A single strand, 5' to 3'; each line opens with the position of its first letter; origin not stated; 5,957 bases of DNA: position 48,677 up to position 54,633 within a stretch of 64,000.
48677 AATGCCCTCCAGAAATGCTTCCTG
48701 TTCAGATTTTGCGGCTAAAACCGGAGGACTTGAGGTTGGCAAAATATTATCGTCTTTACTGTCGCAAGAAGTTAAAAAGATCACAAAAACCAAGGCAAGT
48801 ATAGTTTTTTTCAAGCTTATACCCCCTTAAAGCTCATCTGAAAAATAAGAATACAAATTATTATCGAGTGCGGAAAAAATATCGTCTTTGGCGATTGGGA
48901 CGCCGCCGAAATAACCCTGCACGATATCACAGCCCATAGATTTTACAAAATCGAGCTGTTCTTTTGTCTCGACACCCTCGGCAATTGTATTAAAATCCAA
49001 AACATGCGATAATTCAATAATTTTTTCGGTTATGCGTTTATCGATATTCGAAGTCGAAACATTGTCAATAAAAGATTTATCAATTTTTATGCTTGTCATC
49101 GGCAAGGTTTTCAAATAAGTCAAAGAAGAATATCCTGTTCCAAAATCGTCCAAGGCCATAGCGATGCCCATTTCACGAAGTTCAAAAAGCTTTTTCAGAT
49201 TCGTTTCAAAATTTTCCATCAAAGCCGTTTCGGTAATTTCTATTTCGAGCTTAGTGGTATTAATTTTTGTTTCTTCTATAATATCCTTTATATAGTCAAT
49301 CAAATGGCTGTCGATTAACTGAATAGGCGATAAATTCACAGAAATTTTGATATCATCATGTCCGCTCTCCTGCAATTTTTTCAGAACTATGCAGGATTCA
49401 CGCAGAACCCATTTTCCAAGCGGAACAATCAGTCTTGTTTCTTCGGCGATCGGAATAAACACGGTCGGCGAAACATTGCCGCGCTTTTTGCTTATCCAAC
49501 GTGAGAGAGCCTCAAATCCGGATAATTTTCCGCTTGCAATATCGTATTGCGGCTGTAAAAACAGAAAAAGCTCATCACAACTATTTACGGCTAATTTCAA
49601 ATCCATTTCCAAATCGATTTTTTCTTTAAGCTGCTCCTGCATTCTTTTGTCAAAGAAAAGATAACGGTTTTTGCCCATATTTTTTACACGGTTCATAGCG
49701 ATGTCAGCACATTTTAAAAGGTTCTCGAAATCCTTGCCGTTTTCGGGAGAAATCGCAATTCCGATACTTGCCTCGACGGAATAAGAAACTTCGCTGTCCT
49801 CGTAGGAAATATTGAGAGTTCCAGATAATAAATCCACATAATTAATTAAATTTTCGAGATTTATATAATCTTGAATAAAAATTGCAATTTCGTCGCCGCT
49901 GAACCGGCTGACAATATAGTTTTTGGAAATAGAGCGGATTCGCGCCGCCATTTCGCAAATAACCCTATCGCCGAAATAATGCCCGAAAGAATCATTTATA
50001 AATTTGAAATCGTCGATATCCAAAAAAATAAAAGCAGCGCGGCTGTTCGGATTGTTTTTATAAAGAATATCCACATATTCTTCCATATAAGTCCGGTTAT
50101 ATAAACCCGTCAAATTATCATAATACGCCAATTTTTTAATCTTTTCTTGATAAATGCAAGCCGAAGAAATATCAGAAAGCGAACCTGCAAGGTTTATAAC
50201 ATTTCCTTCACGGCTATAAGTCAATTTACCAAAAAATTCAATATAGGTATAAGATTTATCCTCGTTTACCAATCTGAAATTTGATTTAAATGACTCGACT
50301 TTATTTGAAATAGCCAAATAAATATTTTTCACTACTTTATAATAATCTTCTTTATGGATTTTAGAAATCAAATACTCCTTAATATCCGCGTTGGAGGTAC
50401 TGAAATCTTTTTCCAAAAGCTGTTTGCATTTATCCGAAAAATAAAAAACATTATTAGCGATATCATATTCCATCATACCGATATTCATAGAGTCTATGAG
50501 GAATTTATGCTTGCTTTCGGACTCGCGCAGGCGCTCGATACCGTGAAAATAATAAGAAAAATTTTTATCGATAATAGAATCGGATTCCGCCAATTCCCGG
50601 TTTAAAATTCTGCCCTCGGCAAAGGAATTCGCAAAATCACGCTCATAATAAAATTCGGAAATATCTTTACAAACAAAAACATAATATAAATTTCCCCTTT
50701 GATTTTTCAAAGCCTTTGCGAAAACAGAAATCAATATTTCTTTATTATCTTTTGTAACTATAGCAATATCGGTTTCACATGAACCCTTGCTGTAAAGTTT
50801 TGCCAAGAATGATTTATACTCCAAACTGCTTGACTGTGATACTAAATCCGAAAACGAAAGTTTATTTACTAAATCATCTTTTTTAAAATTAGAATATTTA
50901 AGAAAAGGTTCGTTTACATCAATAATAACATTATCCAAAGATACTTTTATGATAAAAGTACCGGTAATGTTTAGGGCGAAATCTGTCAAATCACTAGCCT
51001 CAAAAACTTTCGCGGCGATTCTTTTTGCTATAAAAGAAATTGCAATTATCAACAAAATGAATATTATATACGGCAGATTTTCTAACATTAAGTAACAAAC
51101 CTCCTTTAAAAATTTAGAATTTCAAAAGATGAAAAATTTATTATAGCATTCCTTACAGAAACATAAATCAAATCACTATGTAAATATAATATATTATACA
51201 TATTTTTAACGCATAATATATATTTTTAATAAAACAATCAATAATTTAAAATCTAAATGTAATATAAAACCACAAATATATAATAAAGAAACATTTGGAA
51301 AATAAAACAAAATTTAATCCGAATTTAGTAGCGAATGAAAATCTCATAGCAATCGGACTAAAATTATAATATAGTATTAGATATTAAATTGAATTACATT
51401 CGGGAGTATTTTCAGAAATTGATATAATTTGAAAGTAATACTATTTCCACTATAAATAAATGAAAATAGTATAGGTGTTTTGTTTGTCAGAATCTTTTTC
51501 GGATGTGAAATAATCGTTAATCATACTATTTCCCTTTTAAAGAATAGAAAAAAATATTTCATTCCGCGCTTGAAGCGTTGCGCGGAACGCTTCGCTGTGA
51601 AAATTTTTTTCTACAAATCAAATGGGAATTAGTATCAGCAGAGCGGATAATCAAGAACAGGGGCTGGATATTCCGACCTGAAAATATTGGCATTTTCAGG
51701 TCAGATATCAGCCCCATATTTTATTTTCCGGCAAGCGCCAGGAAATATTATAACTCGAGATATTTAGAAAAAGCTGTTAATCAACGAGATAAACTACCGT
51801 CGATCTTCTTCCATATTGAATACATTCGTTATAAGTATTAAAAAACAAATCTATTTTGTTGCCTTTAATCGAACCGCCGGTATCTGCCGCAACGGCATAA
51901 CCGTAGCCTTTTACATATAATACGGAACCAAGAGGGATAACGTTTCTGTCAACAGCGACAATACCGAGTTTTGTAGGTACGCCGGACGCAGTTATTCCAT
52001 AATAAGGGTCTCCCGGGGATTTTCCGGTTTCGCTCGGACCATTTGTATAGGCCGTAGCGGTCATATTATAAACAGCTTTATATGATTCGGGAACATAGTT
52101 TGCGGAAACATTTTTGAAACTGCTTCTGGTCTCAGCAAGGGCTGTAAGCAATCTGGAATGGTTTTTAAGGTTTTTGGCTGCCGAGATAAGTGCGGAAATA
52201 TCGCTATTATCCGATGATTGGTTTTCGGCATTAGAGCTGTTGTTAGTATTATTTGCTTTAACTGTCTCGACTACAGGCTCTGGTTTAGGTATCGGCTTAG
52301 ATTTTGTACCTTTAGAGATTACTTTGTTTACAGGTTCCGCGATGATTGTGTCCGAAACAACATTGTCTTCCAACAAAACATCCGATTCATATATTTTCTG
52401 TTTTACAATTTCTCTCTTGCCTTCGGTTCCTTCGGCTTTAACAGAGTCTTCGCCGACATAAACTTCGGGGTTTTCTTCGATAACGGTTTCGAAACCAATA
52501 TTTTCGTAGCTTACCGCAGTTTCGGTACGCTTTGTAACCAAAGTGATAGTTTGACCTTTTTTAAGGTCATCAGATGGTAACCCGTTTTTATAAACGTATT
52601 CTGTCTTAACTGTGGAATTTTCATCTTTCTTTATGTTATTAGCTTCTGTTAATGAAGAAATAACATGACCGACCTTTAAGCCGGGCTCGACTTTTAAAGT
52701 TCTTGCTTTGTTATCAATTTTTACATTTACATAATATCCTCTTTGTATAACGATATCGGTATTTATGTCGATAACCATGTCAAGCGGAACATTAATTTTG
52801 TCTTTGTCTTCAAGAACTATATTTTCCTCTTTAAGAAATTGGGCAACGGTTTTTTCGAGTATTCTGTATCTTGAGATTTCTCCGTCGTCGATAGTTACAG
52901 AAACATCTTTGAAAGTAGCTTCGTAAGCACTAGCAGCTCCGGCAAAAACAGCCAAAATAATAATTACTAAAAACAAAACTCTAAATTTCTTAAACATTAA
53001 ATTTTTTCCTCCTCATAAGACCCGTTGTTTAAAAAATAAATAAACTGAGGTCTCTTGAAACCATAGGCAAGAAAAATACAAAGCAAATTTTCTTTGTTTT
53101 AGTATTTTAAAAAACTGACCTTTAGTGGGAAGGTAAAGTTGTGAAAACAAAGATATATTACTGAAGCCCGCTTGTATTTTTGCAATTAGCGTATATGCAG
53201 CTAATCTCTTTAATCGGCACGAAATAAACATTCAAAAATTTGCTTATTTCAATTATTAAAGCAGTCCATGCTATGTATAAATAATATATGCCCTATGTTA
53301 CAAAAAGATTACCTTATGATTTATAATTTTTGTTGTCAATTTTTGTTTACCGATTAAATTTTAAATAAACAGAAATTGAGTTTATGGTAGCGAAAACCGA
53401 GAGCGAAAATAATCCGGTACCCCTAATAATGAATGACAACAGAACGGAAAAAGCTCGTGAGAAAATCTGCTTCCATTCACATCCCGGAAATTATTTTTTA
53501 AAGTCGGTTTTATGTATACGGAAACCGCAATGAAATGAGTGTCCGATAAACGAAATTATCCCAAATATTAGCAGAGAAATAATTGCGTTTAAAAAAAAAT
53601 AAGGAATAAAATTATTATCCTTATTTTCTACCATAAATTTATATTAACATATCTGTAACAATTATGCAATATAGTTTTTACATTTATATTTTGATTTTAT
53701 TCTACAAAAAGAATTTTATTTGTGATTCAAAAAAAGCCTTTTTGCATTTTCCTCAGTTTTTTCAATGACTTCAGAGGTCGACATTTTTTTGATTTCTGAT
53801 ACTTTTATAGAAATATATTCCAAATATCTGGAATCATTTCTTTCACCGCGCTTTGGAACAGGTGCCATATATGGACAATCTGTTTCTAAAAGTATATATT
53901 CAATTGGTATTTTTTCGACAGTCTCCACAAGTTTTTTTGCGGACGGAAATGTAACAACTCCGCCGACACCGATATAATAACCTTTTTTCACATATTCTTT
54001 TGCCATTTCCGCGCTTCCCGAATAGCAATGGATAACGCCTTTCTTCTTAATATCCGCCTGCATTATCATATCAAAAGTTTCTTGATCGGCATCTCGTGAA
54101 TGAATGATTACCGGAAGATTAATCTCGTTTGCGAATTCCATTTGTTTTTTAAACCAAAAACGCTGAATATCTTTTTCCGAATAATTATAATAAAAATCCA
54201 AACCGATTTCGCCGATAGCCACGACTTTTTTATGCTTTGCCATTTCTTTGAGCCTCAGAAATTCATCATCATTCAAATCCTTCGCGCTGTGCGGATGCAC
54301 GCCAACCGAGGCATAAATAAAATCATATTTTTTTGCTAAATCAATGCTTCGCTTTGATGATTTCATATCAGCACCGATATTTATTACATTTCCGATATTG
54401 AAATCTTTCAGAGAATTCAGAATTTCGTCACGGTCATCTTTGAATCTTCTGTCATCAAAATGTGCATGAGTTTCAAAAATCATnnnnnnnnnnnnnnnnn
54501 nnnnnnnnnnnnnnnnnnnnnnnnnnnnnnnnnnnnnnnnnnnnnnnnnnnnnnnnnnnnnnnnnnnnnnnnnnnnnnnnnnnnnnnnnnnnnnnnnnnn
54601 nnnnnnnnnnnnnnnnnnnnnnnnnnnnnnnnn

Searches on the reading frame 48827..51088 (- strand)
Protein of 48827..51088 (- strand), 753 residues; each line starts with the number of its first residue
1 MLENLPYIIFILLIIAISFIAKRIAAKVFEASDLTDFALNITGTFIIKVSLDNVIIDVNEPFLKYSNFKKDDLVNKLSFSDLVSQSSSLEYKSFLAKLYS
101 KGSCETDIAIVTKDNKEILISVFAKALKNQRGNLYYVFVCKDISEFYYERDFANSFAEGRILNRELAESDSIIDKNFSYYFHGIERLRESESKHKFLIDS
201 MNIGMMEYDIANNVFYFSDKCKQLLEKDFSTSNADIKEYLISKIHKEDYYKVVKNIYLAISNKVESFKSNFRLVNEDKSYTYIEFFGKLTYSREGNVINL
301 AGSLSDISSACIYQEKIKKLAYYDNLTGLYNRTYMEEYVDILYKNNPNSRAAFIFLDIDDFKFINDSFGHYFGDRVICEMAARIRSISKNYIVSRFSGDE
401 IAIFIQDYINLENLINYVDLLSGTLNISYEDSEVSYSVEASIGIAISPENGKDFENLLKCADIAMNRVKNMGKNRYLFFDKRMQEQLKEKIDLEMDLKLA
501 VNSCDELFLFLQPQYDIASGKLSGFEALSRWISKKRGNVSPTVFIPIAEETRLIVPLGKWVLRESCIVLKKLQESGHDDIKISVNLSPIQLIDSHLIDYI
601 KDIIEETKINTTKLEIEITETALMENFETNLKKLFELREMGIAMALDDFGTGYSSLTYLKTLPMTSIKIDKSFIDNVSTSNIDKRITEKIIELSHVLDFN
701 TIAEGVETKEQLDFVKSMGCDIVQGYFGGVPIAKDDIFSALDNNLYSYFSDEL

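Call 29: search_protein_families(library=pfam, proteins=[window:48827-51088:-])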
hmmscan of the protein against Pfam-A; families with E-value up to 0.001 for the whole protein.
window:48827-51088:- (753 aa): 5 families
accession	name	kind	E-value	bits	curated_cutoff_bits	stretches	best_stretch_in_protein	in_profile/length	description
PF00563.25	EAL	-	1e-65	221.9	31.3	1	504-727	10-232/236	EAL domain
PF00990.26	GGDEF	-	2.4e-36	125.4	23.8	1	321-475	1-161/161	Diguanylate cyclase, GGDEF domain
PF13426.13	PAS_9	-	2.4e-11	44.3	27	1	46-145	5-103/103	PAS domain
PF00989.32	PAS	-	1.1e-08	35.5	22.6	1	42-143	10-113/113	PAS fold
PF08447.18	PAS_3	-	4.8e-08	33.6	25.6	1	240-302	26-87/89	PAS fold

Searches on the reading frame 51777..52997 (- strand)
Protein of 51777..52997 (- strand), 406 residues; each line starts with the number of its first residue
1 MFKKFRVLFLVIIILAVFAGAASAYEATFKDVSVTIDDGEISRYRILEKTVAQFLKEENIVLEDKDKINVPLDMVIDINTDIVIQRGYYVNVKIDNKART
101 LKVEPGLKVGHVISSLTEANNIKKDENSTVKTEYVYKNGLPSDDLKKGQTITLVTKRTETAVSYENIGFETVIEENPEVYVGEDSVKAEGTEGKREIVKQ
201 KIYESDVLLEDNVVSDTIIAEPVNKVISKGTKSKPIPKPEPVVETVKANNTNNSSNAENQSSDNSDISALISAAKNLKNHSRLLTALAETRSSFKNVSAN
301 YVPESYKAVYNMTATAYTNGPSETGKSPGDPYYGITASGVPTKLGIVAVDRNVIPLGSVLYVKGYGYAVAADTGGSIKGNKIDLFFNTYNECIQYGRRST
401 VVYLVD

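Call 30: search_protein_families(library=ncbifam, proteins=[window:51777-52997:-])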
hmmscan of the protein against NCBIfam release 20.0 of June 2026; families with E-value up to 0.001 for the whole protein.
window:51777-52997:- (406 aa): 5 families
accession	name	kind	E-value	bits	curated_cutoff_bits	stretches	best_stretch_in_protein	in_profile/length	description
NF058633.1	StatPhSurvSpsC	equivalog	3.1e-31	108.6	280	1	249-405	26-191/223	stationary phase survival protein SpsC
NF040677.1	wall_bind_EntC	exception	1.3e-18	67.1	770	1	289-403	304-419/422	cell wall-binding protein EntC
NF040676.1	wall_bind_EntB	exception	9.6e-18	64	780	1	179-402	260-487/490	cell wall-binding protein EntB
NF040675.1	wall_bind_EntD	exception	2.3e-17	63.2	590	1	241-404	146-308/310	cell wall-binding protein EntD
NF040670.1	wall_bind_EntA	exception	5.9e-17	62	560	1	311-402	194-287/291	cell wall-binding protein EntA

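Call 80: find_encoding_contigs(protein=window:51777-52997:-, flank=3000, max_places=5)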
Protein window:51777-52997:- (406 aa): 2 contigs read that carry it; 2 places shown.
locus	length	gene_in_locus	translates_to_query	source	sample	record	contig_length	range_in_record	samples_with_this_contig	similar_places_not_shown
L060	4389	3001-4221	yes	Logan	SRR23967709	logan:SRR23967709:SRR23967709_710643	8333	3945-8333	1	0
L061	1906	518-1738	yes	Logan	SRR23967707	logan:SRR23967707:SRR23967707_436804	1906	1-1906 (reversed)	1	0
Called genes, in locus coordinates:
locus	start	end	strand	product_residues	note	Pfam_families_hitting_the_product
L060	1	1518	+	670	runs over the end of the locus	PF00133:tRNA-synt_1, PF01406:tRNA-synt_1e, PF09334:tRNA-synt_1g, PF00133:tRNA-synt_1, PF19303:Anticodon_3 (weak), PF08264:Anticodon_1, PF01588:tRNA_bind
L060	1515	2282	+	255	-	PF01026:TatD_DNase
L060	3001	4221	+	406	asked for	PF03990:DUF348 (weak), PF07501:G5, PF06725:3D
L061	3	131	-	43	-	?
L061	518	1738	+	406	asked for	PF03990:DUF348 (weak), PF07501:G5, PF06725:3D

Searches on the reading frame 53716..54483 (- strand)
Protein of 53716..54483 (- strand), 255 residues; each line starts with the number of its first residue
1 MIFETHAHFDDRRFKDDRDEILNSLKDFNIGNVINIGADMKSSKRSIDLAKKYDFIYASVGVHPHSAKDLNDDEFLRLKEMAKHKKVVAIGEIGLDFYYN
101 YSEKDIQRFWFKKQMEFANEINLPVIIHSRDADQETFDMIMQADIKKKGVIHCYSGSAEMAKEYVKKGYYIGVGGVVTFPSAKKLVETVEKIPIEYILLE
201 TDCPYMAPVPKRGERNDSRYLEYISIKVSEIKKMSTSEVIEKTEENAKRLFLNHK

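Call 74: search_protein_families(library=pfam, proteins=[window:53716-54483:-], max_evalue=0.00001)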
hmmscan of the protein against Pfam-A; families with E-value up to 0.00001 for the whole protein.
window:53716-54483:- (255 aa): 1 family
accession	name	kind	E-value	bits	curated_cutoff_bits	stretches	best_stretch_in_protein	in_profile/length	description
PF01026.27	TatD_DNase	-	9.5e-84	281.2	27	1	5-251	3-252/253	TatD related DNase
